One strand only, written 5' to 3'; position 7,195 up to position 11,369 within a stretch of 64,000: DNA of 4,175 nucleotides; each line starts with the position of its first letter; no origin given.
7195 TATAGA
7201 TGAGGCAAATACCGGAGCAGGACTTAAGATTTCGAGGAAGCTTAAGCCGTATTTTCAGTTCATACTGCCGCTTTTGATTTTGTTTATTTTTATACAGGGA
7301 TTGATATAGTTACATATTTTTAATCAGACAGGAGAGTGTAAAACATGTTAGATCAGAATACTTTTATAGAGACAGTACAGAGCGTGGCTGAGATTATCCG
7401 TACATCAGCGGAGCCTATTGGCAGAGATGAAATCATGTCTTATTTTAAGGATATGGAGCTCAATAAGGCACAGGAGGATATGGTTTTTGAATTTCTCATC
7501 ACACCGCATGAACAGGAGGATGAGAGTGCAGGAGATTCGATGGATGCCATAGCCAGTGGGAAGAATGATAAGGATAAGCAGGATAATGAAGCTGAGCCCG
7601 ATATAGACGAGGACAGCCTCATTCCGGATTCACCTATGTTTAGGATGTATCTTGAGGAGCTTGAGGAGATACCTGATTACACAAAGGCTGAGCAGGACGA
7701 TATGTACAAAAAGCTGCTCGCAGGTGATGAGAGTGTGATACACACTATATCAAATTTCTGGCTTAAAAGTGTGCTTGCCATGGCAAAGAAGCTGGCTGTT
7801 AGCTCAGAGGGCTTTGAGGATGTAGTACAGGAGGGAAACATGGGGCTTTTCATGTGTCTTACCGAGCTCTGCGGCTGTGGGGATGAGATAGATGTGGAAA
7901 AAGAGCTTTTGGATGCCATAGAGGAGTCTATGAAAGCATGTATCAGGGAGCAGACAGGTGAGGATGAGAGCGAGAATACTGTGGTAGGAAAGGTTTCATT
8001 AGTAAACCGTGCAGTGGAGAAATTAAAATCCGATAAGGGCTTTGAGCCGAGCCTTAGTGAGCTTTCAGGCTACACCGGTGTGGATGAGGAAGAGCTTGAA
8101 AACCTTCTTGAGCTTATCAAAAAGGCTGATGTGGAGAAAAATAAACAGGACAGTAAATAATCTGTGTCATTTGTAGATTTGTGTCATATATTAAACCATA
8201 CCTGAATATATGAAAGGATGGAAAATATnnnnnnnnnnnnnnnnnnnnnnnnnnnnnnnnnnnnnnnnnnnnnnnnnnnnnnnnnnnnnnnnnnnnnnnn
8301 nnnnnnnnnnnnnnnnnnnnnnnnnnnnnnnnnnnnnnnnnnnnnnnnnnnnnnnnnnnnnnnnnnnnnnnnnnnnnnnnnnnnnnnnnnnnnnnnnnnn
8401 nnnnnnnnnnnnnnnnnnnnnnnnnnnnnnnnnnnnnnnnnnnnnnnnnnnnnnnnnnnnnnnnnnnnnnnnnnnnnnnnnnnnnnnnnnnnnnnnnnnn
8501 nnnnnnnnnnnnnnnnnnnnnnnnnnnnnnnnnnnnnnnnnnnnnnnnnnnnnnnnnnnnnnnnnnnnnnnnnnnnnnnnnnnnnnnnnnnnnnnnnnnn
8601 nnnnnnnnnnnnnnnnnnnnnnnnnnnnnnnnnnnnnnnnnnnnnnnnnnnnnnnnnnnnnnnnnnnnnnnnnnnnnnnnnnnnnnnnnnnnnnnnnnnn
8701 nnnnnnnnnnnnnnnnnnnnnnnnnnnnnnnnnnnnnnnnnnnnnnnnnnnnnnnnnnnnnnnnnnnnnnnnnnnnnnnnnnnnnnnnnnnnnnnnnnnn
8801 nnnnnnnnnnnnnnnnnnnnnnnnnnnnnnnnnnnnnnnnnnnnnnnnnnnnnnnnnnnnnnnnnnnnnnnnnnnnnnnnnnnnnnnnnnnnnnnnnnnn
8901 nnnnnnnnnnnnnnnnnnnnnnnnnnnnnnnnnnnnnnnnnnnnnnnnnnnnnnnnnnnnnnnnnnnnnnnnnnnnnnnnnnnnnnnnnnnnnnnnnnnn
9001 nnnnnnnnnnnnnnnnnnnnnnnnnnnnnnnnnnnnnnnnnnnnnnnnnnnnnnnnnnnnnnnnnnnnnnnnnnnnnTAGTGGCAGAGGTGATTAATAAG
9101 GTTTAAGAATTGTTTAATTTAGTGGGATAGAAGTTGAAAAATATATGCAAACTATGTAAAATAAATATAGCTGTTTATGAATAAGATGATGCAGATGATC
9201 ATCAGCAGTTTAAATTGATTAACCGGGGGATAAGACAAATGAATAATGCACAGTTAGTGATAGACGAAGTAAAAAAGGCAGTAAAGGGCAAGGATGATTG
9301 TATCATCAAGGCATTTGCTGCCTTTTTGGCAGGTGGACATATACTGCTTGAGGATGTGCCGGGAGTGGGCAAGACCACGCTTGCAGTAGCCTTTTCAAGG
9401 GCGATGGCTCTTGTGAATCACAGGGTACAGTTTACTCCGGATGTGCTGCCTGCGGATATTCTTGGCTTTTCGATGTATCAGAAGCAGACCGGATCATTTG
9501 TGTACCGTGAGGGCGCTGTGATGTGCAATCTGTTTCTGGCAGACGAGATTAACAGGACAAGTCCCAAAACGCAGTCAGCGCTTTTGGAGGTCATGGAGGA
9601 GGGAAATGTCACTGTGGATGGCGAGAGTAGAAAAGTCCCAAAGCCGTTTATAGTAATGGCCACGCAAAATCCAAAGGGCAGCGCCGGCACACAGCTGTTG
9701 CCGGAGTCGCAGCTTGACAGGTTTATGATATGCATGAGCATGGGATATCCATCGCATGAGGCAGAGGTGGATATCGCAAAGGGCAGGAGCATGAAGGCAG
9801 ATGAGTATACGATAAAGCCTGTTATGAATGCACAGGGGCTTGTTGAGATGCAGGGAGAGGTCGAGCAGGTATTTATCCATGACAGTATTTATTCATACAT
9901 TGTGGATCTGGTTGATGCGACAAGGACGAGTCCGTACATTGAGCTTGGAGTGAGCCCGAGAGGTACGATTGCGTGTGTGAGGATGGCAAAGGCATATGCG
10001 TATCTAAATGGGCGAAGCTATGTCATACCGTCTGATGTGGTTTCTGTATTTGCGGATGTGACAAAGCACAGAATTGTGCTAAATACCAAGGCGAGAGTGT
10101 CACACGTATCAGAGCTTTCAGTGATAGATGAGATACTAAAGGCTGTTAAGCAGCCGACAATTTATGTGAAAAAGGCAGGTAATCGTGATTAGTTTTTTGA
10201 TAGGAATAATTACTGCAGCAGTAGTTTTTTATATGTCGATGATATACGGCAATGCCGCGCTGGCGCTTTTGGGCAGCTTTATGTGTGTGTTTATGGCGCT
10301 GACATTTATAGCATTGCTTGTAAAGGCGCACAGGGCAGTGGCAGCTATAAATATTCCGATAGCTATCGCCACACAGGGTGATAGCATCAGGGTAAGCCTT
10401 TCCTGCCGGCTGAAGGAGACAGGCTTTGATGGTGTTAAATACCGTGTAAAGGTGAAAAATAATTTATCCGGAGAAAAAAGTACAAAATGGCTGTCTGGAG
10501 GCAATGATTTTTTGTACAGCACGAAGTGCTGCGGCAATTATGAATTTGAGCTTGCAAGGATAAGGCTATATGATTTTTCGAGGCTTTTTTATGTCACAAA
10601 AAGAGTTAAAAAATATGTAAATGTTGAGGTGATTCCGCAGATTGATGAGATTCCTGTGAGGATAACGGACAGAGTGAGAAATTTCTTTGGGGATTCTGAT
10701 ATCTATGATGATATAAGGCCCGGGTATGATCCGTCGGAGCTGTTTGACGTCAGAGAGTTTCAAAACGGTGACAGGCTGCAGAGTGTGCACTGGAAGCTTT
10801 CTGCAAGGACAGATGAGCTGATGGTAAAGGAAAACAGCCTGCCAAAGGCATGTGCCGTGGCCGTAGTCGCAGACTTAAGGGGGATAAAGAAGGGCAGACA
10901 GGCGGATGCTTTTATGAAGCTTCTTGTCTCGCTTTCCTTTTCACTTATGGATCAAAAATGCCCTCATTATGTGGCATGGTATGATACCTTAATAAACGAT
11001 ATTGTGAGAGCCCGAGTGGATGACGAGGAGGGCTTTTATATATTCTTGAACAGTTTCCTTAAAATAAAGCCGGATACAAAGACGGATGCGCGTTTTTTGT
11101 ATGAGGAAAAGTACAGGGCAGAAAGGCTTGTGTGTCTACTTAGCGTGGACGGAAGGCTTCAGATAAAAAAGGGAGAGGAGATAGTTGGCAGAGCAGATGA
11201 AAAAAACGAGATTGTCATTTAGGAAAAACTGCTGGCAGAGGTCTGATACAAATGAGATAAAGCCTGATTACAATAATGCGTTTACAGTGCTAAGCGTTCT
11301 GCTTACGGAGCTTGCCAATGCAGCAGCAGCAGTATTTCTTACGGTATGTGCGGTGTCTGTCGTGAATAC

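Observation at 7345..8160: Free-standing, highly acidic sigma-70 regions 1.2-2.2 fragment protein lacking all DNA-recognition regions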

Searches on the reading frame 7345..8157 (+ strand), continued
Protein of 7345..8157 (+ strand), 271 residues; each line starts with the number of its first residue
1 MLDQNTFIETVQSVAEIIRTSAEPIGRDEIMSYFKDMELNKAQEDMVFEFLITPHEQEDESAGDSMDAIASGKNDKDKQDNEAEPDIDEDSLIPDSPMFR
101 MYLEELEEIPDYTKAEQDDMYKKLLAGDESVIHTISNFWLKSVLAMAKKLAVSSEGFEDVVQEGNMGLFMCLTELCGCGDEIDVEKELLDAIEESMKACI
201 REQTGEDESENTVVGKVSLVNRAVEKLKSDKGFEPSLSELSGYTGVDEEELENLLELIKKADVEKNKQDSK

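Call 45: search_dna_similar(query=window:7345-8157:+, collection=plasmids, mode=protein, max_evalue=0.001, max_rows=10)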
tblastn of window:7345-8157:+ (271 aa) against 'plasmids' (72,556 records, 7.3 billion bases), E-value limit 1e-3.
Records with a match: 4; places in all: 4; records where one place covers at least 80% of the query: 0.
Best place of each record, by identity: <60% 4.
By first word of the organism name: Lactobacillus 1; Enterococcus 1; Paenibacillus 1; Monoglobus 1.
By predicted mobility (MOB-suite, as given by PLSDB): non-mobilizable 4.
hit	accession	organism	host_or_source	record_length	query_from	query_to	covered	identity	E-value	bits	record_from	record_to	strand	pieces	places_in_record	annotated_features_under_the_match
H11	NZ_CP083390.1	Lactobacillus crispatus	Homo sapiens,Whole organism,urine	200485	99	242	53%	24.8%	5e-4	49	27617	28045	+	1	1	rpoD: RNA polymerase sigma factor RpoD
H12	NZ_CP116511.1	Enterococcus gallinarum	Bos taurus,whole organism,fecal sample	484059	68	172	39%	26.7%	2e-4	50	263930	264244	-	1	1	rpoD: RNA polymerase sigma factor RpoD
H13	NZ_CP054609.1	Paenibacillus cellulosilyticus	cell culture,soil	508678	74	172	37%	27.9%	4e-4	49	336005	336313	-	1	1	rpoD: RNA polymerase sigma factor RpoD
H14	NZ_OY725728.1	Monoglobus pectinilyticus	-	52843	89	172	31%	32.6%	3e-4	49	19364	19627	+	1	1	rpoD: RNA polymerase sigma factor RpoD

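Call 46: get_annotated_region(hit=H1, flank=9500)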
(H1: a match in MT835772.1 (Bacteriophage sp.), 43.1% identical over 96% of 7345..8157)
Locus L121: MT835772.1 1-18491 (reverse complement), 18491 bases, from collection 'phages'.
description: UNVERIFIED: Bacteriophage sp. clone scaffold_652 genomic sequence.
organism: Bacteriophage sp. (NCBI taxid 38018)
taxonomy: Viruses
host: -; source: human fecal samples; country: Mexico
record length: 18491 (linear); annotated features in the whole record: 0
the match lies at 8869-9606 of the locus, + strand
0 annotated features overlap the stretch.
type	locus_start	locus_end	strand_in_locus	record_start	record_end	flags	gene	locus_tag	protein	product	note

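Call 48: search_protein_families(library=pfam, proteins=[L121:1405-2820:-, L121:3136-3846:+, L121:3864-4709:+, L121:4631-5536:+, L121:6304-7629:+, L121:7637-8113:+, L121:8113-8844:+, L121:9624-10538:+, L121:10629-12749:+, L121:12752-13846:+], max_evalue=0.00001)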
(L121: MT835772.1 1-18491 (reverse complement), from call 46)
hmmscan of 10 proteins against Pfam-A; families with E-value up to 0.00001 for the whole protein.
L121:1405-2820:- (471 aa): 1 family
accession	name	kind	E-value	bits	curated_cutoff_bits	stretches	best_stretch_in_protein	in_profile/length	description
PF13936.12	HTH_38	-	2e-08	34.3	27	1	25-66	2-43/44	Helix-turn-helix domain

L121:3136-3846:+ (237 aa): 0 families

L121:3864-4709:+ (282 aa): 0 families

L121:4631-5536:+ (302 aa): 0 families

L121:6304-7629:+ (442 aa): 1 family
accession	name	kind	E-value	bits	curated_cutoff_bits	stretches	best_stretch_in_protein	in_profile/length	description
PF01554.23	MatE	-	1.9e-43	148.4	24.9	2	13-173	1-161/161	MatE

L121:7637-8113:+ (159 aa): 0 families

L121:8113-8844:+ (244 aa): 1 family
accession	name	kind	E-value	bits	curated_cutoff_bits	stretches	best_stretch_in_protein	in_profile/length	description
PF03575.23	Peptidase_S51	-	3.8e-09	36.9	23.9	1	31-217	20-202/206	Peptidase family S51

L121:9624-10538:+ (305 aa): 1 family
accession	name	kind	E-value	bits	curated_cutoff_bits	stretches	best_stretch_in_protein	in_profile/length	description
PF01207.24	Dus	-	1.5e-34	120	20.4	1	5-238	2-239/311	Dihydrouridine synthase (Dus)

L121:10629-12749:+ (707 aa): 4 families
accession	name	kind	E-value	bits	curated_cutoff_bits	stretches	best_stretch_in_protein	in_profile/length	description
PF00664.28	ABC_membrane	-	7.6e-53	180.4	28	1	151-419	3-274/274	ABC transporter transmembrane region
PF00005.33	ABC_tran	-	6.3e-34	117.9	25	1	482-631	1-137/137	ABC transporter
PF02463.25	SMC_N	-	5e-08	33.1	40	1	517-673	105-211/220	RecF/RecN/SMC N terminal domain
PF03412.21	Peptidase_C39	-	1.3e-07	32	22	1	3-120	12-132/133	Peptidase C39 family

L121:12752-13846:+ (365 aa): 3 families
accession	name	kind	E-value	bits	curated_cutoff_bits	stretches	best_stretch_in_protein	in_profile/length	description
PF13437.12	HlyD_3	-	1.2e-12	48.9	22.2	1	241-332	18-106/106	HlyD family secretion protein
PF13533.13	Biotin_lipoyl_2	-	2e-09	37.5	29.8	1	76-106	1-31/32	Biotin-lipoyl like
PF16576.10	HlyD_D23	-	1.5e-06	28.1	30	0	211-304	98-186/214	Barrel-sandwich domain of CusB or HlyD membrane-fusion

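Call 55: search_protein_families(library=phrogs, proteins=[window:7345-8157:+], max_evalue=0.01)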
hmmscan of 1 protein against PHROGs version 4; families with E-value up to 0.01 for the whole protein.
window:7345-8157:+ (271 aa): 1 family
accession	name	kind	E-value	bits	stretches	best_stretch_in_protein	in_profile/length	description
phrog_351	-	transcription regulation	0.0033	17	0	144-260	517-628/928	RNA polymerase sigma factor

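Call 56: search_protein_families(library=padloc, proteins=[window:7345-8157:+], max_evalue=0.001)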
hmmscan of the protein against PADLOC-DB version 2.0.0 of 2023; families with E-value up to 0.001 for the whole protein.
window:7345-8157:+ (271 aa): 0 families

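Call 59: search_protein_families(library=pfam, proteins=[P0132, P0153, P0191, P0205, P0149, P0220, P0261, P0137, P0252], max_evalue=0.01)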
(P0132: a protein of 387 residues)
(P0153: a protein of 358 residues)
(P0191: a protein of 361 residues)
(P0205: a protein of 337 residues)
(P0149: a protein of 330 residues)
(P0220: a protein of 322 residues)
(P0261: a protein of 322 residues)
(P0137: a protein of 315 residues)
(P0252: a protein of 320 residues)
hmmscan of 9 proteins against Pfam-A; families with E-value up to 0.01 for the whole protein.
P0132 (387 aa): 1 family
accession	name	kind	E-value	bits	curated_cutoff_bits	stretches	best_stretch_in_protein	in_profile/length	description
PF04539.22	Sigma70_r3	-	0.0037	17.8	25.3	1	341-379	6-44/78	Sigma-70 region 3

P0153 (358 aa): 2 families
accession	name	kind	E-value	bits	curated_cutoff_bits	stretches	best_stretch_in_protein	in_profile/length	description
PF04542.20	Sigma70_r2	-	2e-05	24.7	24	1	225-263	4-42/71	Sigma-70 region 2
PF04539.22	Sigma70_r3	-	0.00089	19.8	25.3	1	315-355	6-46/78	Sigma-70 region 3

P0191 (361 aa): 3 families
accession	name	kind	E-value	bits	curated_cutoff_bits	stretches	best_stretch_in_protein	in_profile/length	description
PF04539.22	Sigma70_r3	-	2.2e-06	28.1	25.3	1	318-361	2-45/78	Sigma-70 region 3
PF00140.25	Sigma70_r1_2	-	0.0057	17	22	1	151-169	4-22/34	Sigma-70 factor, region 1.2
PF04542.20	Sigma70_r2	-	0.0091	16.2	24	0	189-222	4-37/71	Sigma-70 region 2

P0205 (337 aa): 1 family
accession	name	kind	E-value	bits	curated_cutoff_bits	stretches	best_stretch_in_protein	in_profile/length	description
PF04539.22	Sigma70_r3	-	0.00095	19.7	25.3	1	295-331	6-42/78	Sigma-70 region 3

P0149 (330 aa): 0 families

P0220 (322 aa): 1 family
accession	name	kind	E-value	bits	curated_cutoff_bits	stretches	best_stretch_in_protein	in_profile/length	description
PF04539.22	Sigma70_r3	-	0.00042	20.8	25.3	1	273-314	5-46/78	Sigma-70 region 3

P0261 (322 aa): 2 families
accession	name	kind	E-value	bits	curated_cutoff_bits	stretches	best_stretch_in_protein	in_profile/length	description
PF04539.22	Sigma70_r3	-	6.2e-06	26.7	25.3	1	276-321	2-47/78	Sigma-70 region 3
PF04542.20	Sigma70_r2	-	8.7e-05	22.7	24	1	199-234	5-40/71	Sigma-70 region 2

P0137 (315 aa): 0 families

P0252 (320 aa): 3 families
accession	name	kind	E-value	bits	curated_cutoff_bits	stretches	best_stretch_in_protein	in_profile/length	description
PF04542.20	Sigma70_r2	-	1.6e-06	28.3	24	1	196-232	8-45/71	Sigma-70 region 2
PF03979.19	Sigma70_r1_1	-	0.0026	18.1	22.5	1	23-60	18-55/81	Sigma-70 factor, region 1.1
PF04539.22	Sigma70_r3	-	0.0087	16.6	25.3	0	274-316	6-48/78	Sigma-70 region 3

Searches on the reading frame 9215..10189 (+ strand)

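Call 8: search_protein_families(library=pfam, proteins=[window:9215-10189:+], max_evalue=0.001)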
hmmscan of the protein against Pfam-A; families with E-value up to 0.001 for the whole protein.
window:9215-10189:+ (325 aa): 7 families
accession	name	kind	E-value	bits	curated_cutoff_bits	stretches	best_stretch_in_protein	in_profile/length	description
PF07726.17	AAA_3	-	6.7e-54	181.7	27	1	42-172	1-131/131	ATPase family associated with various cellular activities (AAA)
PF17863.7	AAA_lid_2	-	1.8e-23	82.5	22.7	1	235-307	2-74/74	AAA lid domain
PF07728.20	AAA_5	-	6e-10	39.7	22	1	43-170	2-139/139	AAA domain (dynein-related subfamily)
PF20030.5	bpMoxR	-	2.7e-05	23.8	27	1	14-211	5-202/205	MoxR domain in the MoxR-vWA-beta-propeller ternary systems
PF00158.32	Sigma54_activat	-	6e-05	23.2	20.2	1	42-151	24-142/168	Sigma-54 interaction domain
PF00493.29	MCM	-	0.00047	19.8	23.3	0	42-136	59-154/224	MCM P-loop domain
PF17868.7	AAA_lid_8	-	0.00087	19.5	22.8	0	245-276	21-52/72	AAA lid domain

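Call 56: search_protein_families(library=padloc, proteins=[window:9215-10189:+], max_evalue=0.001)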
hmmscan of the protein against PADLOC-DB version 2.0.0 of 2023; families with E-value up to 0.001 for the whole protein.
window:9215-10189:+ (325 aa): 0 families

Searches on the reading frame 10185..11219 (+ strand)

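Call 8: search_protein_families(library=pfam, proteins=[window:10185-11219:+], max_evalue=0.001)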
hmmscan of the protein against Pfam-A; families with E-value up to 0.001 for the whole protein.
window:10185-11219:+ (345 aa): 1 family
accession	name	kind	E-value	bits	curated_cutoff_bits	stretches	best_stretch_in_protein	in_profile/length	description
PF01882.25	DUF58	-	7.1e-07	29.1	23.4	1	188-236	1-49/216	Protein of unknown function DUF58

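Call 56: search_protein_families(library=padloc, proteins=[window:10185-11219:+], max_evalue=0.001)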
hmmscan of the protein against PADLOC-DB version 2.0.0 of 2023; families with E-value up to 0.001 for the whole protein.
window:10185-11219:+ (345 aa): 0 families
